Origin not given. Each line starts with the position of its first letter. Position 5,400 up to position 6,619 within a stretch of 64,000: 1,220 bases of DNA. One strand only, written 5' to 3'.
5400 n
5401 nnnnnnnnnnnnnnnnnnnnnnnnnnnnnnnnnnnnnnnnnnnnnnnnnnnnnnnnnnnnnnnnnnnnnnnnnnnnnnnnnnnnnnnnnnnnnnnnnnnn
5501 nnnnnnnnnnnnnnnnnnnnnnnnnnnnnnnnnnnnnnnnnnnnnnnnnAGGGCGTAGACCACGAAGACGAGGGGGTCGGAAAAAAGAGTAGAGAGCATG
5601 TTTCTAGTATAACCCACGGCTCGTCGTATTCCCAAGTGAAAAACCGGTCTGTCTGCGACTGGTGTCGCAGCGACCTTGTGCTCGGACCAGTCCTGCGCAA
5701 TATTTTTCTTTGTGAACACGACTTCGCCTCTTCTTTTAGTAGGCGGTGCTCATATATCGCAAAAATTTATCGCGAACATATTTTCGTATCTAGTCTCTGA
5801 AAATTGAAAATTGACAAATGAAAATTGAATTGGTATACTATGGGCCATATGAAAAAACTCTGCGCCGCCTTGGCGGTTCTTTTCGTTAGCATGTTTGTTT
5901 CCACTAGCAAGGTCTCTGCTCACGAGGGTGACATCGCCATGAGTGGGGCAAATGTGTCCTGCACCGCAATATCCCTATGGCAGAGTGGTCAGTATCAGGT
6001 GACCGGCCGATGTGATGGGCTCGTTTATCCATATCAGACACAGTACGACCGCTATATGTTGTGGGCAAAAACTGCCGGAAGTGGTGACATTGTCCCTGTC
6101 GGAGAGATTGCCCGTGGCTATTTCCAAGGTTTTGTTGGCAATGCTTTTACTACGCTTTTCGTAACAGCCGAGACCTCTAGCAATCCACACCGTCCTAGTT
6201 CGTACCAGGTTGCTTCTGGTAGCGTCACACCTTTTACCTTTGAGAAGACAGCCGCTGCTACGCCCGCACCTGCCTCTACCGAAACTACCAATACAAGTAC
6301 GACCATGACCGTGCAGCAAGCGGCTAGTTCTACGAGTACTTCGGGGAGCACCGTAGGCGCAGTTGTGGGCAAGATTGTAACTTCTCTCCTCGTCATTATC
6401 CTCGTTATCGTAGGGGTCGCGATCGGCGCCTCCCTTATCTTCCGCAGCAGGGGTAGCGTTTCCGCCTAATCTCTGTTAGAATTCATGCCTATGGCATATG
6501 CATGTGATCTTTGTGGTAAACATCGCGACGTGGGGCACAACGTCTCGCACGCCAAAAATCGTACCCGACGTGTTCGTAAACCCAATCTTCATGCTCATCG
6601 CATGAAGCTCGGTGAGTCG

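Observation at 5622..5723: Three-copy structured intergenic element with helix-preserving covariation, always directly upstream of a minus-strand gene (M50 protease, efp, glyA)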

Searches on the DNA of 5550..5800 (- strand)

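Call 11: search_rna_families(source=window, start=5550, end=5800, threshold=evalue, max_evalue=10)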
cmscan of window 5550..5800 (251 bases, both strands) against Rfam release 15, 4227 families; matches with E-value up to 10: 1.
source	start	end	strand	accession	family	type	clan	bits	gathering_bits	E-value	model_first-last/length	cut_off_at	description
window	5567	5595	+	RF02914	DUF805b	Cis-reg;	CL00115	11.8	35.6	1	1-35/35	no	DUF805b RNA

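Call 28: build_rna_model(alignment_id=A4)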
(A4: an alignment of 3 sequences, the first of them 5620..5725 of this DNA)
Model R1 built from alignment A4 (3 sequences, 135 columns); structure: RNAalifold consensus.
model positions 106; base pairs 38; branch points 1; effective number of sequences 0.67; information 0.591 bits per position. Calibrated on 0.2 Mb of random sequence (short: E-values are rough).
structure used (alignment columns):
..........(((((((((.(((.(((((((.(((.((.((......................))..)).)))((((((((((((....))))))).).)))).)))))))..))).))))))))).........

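Call 29: search_with_rna_model(model_id=R1, source=window, filters=off, max_evalue=10)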
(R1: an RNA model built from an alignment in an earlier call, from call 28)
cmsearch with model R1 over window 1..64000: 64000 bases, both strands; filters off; matches with E-value up to 10: 16.
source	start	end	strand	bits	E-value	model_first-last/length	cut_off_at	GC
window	57200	57305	-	127.6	7.6e-29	1-106/106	no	0.52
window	5620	5725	-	126.9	1.1e-28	1-106/106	no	0.52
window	26953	27073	-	92.6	2.7e-20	1-106/106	no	0.51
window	32735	32777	+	12.1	1.5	1-106/106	no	0.56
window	19052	19131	-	11.6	1.9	1-106/106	no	0.52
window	40966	41002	-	10.6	3.4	1-106/106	no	0.38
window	40966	41002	+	10.5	3.6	1-106/106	no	0.38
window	32733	32779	-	10.2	4.1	1-106/106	no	0.57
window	51362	51422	-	10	4.8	23-83/106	no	0.46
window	55001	55028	+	9.9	5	1-106/106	no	0.5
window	49245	49276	-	9.6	5.8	1-106/106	no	0.38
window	17286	17311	+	9.3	7.2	1-106/106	no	0.23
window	59040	59074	-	9.2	7.6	1-106/106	no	0.43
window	54202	54237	-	9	8.2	1-106/106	no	0.75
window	45019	45101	-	8.8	9.2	1-106/106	no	0.59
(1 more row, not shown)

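Call 30: search_with_rna_model(model_id=R1, sources=[L015, L016, L017, L018, L019, L020], filters=off, max_evalue=10)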
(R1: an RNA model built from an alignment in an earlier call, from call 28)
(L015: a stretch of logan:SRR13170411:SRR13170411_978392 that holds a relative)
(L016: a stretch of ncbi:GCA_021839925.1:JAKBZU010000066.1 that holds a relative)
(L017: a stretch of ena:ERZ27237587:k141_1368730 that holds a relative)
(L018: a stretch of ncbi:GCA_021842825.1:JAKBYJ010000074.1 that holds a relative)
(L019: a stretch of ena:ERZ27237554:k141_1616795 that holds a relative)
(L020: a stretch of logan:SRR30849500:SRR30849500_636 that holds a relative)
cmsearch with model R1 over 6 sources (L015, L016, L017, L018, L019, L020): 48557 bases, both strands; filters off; matches with E-value up to 10: 11.
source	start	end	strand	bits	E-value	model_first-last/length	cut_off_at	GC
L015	2156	2276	+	92.6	2.1e-20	1-106/106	no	0.51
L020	8359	8393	+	10.6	2.5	1-106/106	no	0.23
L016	15455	15537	+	10.4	2.8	1-106/106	no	0.59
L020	8359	8393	-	9.3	5.5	1-106/106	no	0.23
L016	3104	3138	+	9.2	5.8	1-106/106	no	0.43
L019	328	362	+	9.2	5.8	1-106/106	no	0.43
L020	5278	5337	-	8.9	6.5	1-106/106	no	0.35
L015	2226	2243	-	8.5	8.5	56-73/106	no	0.78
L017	201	230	-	8.5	8.6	1-106/106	no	0.4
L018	533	562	-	8.5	8.6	1-106/106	no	0.4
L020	7841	7891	-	8.3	9.6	1-106/106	no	0.51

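Call 34: search_dna_similar(query=window:5610-5735:+, collection=phages, mode=distant, max_evalue=1)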
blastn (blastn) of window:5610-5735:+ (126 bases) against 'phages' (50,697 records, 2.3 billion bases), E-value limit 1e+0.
No match.

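Call 35: search_dna_similar(query=window:5610-5735:+, collection=plasmids, mode=distant, max_evalue=1)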
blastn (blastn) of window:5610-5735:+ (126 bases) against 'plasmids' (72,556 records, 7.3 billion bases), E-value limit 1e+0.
No match.

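Call 47: search_with_rna_model(model_id=R1, sources=[L021, L022, L023, L024, L025, L027, L028, L029, L030, L031, L032, L033, L034, L035, L036, L037, L038, L039, L040, L041, L042, L043, L044, L045, L046, L047, L048, L049, L050, L051, L052, L053, L054, L055, L056, L057, L058, L059, L060, L061, L062, L063, L064, L065, L066, L067, L068, L069, L070, L071, L072, L073, L074, L075, L076, L077, L078, L079, L080, L081, L082, L083, L084, L085, L086, L087, L088, L089, L090, L091, L092, L093, L094, L095, L096, L097, L098, L099, L100, L101, L102, L103, L104, L105, L106], max_evalue=10)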
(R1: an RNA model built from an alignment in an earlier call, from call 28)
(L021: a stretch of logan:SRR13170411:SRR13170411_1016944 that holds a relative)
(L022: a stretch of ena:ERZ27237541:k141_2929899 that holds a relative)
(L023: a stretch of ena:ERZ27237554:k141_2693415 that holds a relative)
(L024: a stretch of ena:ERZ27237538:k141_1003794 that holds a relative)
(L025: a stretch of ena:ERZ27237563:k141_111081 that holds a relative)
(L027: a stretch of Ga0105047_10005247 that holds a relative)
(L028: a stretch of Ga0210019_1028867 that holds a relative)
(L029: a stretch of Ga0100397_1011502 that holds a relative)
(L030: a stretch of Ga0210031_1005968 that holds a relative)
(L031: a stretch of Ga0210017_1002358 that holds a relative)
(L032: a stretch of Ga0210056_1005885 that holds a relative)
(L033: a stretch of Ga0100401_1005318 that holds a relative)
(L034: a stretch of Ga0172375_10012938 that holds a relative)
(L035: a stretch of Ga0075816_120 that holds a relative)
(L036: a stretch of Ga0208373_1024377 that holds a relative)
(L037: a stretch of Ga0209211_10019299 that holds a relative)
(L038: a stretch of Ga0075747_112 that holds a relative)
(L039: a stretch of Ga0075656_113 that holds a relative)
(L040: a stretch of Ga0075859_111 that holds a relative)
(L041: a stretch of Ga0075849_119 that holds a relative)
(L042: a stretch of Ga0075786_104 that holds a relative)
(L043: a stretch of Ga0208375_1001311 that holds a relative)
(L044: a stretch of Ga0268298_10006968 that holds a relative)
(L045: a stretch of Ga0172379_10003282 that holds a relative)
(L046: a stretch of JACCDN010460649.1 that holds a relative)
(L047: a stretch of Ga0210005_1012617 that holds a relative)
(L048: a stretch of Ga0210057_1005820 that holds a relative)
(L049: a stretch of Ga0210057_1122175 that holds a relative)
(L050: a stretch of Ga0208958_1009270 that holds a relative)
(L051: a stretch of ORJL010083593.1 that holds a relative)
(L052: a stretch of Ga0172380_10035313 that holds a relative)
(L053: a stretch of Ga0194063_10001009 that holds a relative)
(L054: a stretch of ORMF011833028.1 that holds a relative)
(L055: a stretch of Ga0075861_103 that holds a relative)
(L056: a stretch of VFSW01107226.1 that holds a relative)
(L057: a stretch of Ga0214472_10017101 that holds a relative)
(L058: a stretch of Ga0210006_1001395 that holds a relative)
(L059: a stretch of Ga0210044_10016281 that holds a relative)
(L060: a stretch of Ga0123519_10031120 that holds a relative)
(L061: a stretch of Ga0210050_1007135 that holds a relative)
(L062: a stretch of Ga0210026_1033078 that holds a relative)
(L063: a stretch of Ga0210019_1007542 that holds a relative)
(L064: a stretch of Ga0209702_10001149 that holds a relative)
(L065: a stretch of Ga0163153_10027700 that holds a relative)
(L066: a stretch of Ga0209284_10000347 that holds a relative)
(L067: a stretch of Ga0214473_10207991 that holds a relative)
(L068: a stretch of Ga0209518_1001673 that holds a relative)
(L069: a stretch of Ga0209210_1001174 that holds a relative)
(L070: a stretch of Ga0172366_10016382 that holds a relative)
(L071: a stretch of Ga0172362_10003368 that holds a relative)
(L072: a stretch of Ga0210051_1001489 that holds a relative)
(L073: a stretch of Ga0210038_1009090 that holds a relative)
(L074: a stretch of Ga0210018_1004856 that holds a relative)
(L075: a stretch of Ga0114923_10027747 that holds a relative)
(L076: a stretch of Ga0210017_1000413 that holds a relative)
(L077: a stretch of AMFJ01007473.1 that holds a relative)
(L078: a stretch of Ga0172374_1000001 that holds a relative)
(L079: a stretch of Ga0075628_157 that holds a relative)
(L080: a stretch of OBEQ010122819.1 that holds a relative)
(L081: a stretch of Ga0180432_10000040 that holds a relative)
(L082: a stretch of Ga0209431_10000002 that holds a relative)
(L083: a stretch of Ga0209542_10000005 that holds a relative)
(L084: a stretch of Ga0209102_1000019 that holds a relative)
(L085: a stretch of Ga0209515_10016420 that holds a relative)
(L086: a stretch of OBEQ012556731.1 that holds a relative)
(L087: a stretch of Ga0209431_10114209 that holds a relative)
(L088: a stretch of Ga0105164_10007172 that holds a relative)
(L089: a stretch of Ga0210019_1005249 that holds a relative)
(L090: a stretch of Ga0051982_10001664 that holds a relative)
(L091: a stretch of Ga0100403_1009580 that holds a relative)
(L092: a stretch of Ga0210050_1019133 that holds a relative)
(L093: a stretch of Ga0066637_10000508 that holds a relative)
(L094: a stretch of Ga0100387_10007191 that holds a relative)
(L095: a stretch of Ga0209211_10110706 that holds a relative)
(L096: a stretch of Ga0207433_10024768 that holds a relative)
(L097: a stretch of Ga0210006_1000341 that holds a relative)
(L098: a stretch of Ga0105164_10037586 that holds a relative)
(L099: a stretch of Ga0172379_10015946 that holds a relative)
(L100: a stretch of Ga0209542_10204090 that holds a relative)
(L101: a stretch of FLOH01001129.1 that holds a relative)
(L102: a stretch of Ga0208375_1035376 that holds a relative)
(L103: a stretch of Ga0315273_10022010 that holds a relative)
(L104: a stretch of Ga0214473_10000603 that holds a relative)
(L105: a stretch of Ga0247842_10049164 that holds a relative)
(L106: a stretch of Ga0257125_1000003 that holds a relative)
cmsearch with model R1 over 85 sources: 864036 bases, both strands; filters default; matches with E-value up to 10: 0.
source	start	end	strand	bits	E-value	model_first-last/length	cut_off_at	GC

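Call 75: search_with_rna_model(model_id=R1, sources=[L107, L108, L109, L022], filters=off, max_evalue=10)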
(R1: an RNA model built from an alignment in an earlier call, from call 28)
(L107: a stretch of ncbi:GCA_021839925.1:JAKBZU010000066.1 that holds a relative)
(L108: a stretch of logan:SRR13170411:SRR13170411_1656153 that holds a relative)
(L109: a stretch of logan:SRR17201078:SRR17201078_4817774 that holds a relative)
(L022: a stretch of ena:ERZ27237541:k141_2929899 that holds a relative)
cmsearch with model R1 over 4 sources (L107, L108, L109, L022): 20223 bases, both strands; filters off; matches with E-value up to 10: 11.
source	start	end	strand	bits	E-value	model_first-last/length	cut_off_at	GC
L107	9959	9995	+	11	0.84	1-106/106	no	0.38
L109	495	531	+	11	0.84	1-106/106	no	0.38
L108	2999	3035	+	10.6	1.1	1-106/106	no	0.38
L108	2999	3035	-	10.5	1.1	1-106/106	no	0.38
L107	5862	5944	+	10.4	1.2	1-106/106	no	0.59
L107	8485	8544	-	8.8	2.9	1-106/106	no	0.4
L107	4243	4282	-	7.8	5.1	1-106/106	no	0.38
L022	2673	2713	-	7.7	5.6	1-106/106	no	0.51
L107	9959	9995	-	7.1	7.9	1-106/106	no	0.38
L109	495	531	-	7.1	7.9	1-106/106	no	0.38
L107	3289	3369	-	7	8.3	1-106/106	no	0.48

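Call 90: search_with_rna_model(model_id=R1, sources=[L110, L112, L113], filters=off, max_evalue=1, show_alignments=3)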
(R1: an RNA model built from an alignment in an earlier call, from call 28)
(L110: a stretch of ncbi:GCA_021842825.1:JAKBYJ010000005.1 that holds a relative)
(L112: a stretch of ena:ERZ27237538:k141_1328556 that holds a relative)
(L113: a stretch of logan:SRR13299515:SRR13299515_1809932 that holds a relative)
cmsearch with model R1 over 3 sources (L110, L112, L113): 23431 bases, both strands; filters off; matches with E-value up to 1: 4.
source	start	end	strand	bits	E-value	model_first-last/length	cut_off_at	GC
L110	11523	11559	+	13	0.32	1-106/106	no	0.38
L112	7288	7324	+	13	0.32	1-106/106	no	0.38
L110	11534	11570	-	12.6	0.41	1-106/106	no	0.43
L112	7299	7335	-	12.6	0.41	1-106/106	no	0.43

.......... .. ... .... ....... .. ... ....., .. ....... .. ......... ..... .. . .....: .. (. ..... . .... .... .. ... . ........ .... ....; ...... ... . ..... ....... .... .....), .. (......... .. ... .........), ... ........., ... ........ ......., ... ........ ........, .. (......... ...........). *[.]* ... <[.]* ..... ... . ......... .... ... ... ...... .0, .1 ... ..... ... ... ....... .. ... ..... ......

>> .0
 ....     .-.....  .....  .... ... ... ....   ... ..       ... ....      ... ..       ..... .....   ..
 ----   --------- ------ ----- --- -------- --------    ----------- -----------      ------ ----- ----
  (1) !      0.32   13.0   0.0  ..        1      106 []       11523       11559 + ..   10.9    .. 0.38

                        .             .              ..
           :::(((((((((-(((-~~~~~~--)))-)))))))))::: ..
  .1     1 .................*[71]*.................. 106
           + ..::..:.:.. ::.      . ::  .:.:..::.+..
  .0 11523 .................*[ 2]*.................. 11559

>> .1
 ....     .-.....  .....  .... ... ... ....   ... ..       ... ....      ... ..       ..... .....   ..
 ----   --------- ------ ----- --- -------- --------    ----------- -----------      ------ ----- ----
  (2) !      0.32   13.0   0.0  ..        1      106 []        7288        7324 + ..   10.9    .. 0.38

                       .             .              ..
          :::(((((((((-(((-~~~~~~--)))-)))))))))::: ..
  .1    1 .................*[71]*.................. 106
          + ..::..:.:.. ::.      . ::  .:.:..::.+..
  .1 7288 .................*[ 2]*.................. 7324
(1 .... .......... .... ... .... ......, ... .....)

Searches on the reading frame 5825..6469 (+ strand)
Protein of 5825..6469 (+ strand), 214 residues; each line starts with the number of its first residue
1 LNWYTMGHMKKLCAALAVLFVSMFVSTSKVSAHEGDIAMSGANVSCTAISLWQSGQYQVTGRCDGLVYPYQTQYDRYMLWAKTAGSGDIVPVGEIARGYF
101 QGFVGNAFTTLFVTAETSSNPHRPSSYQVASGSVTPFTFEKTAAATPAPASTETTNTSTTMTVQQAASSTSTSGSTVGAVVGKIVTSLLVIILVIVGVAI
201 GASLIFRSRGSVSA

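Call 17: search_protein_families(library=pfam, proteins=[window:5825-6469:+])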
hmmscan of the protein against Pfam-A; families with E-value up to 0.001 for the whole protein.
window:5825-6469:+ (214 aa): 0 families

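Call 57: search_protein_families(library=ncbifam, proteins=[window:5825-6469:+], max_evalue=0.01)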
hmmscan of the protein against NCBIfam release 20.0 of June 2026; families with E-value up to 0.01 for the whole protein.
window:5825-6469:+ (214 aa): 0 families

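Call 73: find_encoding_contigs(protein=window:5849-6469:+, flank=6000, max_places=10)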
Protein window:5849-6469:+ (206 aa): no gene with exactly this product is on record in the collection.
